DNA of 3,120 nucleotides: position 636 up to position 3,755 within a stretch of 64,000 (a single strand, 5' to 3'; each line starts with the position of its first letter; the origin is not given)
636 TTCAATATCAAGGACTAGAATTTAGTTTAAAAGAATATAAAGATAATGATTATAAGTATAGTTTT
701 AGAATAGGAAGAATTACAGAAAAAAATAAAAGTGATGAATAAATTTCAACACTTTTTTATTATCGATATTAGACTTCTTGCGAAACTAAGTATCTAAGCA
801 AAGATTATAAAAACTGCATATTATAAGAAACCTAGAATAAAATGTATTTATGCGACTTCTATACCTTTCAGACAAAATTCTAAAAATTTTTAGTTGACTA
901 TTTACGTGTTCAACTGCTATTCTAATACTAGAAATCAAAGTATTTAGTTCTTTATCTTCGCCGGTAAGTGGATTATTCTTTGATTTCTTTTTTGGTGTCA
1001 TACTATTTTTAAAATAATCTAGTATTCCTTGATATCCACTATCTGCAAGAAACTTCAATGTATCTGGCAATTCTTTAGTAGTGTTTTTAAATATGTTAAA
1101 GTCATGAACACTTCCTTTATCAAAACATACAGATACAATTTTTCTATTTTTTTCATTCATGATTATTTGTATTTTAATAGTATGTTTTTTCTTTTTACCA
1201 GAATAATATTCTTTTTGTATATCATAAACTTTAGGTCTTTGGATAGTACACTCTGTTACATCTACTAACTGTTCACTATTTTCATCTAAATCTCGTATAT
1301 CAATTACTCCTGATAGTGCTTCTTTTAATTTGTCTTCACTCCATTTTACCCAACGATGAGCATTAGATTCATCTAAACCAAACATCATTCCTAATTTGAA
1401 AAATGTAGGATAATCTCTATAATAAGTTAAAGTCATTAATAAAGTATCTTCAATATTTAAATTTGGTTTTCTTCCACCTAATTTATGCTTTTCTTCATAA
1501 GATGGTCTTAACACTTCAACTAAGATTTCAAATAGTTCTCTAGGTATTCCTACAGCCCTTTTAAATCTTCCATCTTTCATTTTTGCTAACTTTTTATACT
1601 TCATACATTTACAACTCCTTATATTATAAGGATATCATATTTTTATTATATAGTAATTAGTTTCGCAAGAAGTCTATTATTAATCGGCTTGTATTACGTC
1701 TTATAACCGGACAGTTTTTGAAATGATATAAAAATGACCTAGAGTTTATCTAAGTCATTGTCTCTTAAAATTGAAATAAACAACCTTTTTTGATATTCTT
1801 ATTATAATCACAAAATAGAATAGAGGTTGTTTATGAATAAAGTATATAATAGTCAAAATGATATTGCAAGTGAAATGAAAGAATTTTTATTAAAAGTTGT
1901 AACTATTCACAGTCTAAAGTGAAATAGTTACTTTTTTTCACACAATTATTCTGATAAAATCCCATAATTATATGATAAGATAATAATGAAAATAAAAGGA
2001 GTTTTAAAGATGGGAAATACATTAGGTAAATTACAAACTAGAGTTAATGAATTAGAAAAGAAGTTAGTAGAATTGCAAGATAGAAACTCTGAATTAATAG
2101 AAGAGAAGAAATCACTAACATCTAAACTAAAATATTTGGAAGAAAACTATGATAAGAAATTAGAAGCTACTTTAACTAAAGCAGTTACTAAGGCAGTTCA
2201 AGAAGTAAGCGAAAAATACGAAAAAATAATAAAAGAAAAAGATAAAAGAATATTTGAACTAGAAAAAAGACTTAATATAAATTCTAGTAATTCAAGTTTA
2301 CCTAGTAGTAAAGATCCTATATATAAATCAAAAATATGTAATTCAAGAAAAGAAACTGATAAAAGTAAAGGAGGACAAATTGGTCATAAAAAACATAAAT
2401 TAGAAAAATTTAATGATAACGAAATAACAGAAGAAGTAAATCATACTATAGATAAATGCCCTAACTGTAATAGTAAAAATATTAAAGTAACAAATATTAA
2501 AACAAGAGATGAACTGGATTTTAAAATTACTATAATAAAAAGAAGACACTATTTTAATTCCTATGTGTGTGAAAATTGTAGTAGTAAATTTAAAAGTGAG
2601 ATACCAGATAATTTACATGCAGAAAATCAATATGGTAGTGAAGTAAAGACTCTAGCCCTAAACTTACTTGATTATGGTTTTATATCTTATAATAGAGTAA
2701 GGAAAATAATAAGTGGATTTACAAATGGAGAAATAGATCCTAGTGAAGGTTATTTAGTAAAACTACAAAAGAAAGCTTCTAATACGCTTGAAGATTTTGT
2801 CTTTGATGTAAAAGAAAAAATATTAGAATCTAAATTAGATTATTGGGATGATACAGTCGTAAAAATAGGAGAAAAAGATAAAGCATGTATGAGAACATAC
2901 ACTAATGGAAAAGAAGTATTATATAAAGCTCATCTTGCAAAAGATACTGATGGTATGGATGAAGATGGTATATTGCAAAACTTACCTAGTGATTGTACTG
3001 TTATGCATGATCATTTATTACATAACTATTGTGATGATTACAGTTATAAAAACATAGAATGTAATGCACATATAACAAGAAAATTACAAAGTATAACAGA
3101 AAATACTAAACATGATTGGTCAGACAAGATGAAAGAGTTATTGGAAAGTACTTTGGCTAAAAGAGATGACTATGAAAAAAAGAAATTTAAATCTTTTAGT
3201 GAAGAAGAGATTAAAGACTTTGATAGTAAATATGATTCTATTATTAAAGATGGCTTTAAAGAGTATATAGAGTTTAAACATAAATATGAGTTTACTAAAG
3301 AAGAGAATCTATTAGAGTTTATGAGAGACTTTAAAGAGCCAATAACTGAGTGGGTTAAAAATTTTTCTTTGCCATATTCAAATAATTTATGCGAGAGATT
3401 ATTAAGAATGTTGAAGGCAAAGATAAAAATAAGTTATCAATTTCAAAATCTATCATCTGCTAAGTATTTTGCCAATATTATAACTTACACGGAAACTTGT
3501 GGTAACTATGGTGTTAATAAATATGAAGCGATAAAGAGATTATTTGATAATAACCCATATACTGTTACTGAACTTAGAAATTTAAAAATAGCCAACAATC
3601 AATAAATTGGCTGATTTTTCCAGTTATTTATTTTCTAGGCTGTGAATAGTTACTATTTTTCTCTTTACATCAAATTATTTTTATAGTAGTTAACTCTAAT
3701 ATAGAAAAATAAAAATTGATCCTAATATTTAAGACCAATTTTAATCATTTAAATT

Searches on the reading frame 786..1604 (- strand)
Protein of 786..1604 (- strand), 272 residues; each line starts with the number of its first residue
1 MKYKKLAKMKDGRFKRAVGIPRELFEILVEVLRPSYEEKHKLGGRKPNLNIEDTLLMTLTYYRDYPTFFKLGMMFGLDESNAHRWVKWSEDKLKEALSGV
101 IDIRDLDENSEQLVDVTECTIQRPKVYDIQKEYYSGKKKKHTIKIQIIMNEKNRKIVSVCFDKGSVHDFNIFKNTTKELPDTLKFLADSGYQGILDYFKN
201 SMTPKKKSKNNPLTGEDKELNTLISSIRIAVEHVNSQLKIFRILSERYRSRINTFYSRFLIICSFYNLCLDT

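Call 76: search_protein_families(library=pfam, proteins=[window:786-1604:-], max_evalue=0.001)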
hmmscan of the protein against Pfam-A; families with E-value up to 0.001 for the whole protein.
window:786-1604:- (272 aa): 3 families
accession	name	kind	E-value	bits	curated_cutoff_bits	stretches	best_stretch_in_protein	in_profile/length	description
PF13359.12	DDE_Tnp_4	-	4.1e-27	95.2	24.8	1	114-264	1-154/158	DDE superfamily endonuclease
PF01609.27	DDE_Tnp_1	-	3.6e-20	73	23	1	113-261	8-194/200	Transposase DDE domain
PF13613.12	HTH_Tnp_4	-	4.2e-14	52.3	27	1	48-98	2-52/53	Helix-turn-helix of DDE superfamily endonuclease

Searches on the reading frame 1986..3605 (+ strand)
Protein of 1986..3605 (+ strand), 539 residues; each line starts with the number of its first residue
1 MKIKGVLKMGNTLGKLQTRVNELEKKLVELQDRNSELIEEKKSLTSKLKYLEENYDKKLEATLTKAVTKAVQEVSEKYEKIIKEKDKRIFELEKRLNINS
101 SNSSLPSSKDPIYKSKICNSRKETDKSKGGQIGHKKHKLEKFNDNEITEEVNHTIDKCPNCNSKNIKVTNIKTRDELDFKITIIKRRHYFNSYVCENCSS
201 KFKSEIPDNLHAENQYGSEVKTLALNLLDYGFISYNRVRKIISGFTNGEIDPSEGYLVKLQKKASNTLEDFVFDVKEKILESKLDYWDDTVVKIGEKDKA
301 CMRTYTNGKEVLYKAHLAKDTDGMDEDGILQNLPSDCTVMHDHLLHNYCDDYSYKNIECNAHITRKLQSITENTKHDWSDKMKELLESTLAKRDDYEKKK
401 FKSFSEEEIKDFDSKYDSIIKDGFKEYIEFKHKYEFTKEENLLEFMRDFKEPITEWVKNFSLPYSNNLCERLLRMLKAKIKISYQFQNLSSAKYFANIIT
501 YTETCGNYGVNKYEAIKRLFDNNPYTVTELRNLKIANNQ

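Call 76: search_protein_families(library=pfam, proteins=[window:1986-3605:+], max_evalue=0.001)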
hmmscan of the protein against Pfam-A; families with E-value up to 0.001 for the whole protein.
window:1986-3605:+ (539 aa): 3 families
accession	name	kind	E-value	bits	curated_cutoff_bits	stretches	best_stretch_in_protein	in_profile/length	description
PF03050.20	DDE_Tnp_IS66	-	9.9e-18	65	23.1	1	236-493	24-283/284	Transposase IS66 family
PF20042.4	DUF6444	-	2e-06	28.8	27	1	72-139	22-84/85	Family of unknown function (DUF6444)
PF14471.11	DUF4428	-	0.00027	21.2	27.8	1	180-218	8-45/51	Domain of unknown function (DUF4428)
